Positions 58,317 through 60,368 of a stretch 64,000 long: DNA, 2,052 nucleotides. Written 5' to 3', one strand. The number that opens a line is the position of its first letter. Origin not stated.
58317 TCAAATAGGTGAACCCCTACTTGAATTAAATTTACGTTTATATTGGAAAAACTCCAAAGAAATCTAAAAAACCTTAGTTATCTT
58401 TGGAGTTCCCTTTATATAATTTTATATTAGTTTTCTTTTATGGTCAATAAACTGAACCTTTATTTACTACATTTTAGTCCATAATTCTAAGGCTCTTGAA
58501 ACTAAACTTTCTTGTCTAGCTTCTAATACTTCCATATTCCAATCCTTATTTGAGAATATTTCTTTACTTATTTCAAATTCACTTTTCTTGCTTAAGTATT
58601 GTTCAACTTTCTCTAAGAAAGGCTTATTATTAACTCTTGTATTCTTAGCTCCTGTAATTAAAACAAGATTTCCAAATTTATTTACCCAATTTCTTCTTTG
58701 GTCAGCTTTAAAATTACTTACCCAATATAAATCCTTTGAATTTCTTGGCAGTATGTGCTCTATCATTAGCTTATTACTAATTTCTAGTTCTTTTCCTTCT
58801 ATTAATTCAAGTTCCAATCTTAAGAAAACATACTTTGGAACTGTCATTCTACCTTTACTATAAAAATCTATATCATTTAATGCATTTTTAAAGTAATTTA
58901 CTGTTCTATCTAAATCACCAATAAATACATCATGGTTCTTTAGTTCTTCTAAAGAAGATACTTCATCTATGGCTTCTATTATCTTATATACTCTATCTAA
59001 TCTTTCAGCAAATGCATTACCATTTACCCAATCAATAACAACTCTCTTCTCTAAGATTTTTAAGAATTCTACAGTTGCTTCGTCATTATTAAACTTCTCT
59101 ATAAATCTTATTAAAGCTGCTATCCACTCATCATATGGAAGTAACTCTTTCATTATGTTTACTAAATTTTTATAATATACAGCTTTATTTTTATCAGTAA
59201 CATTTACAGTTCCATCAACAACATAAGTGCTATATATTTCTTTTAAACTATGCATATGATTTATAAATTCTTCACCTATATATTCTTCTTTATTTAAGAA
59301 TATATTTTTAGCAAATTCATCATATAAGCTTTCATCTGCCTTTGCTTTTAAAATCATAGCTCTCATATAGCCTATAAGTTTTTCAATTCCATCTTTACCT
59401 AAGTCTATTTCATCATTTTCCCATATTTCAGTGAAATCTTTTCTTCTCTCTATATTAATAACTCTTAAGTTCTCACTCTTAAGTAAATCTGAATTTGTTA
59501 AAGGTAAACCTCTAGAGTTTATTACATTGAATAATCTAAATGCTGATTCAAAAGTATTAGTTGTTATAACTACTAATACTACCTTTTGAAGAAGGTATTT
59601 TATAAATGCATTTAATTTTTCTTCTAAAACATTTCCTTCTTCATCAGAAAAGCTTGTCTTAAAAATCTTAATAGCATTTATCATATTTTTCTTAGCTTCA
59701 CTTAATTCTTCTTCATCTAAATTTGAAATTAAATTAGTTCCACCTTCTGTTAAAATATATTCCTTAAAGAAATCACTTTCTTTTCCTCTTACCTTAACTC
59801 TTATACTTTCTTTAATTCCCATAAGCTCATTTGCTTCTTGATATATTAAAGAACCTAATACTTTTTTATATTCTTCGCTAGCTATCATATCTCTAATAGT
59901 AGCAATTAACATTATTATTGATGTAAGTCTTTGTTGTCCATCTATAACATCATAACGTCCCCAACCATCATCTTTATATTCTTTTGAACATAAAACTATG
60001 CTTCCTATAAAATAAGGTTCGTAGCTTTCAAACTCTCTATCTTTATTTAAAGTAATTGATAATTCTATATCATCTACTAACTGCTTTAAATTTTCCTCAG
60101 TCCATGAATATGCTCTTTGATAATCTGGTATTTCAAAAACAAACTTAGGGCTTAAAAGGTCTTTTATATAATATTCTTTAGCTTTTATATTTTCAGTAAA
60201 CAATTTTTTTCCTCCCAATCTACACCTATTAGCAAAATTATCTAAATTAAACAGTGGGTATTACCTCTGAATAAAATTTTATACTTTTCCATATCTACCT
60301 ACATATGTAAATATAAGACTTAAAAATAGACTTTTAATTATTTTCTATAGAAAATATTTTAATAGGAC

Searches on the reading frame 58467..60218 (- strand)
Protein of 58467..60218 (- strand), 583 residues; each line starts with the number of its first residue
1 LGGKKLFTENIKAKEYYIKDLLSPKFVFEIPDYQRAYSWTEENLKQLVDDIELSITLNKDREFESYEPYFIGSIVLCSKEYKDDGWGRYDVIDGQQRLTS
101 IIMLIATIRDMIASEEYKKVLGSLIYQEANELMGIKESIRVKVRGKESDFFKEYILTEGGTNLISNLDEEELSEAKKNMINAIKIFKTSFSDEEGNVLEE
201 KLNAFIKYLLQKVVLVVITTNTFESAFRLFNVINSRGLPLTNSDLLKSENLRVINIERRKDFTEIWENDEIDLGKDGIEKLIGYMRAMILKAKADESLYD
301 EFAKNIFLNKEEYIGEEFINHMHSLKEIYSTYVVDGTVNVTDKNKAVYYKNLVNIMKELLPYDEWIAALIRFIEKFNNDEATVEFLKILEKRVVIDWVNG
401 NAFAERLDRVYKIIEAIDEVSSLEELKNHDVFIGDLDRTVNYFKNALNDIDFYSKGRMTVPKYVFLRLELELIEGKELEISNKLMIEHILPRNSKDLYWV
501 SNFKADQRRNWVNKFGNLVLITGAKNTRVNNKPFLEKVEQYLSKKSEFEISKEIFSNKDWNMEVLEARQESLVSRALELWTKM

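Call 71: search_protein_families(library=pfam, proteins=[window:58467-60218:-], max_evalue=0.00001)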
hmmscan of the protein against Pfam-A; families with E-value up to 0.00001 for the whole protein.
window:58467-60218:- (583 aa): 2 families
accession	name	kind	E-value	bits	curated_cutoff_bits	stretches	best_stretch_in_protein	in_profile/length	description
PF03235.19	GmrSD_N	-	5.7e-41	141.3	33.2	1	18-249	1-197/199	GmrSD restriction endonuclease, N-terminal domain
PF07510.16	GmrSD_C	-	7.4e-30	104.1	23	1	440-573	4-136/138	GmrSD restriction endonucleases, C-terminal domain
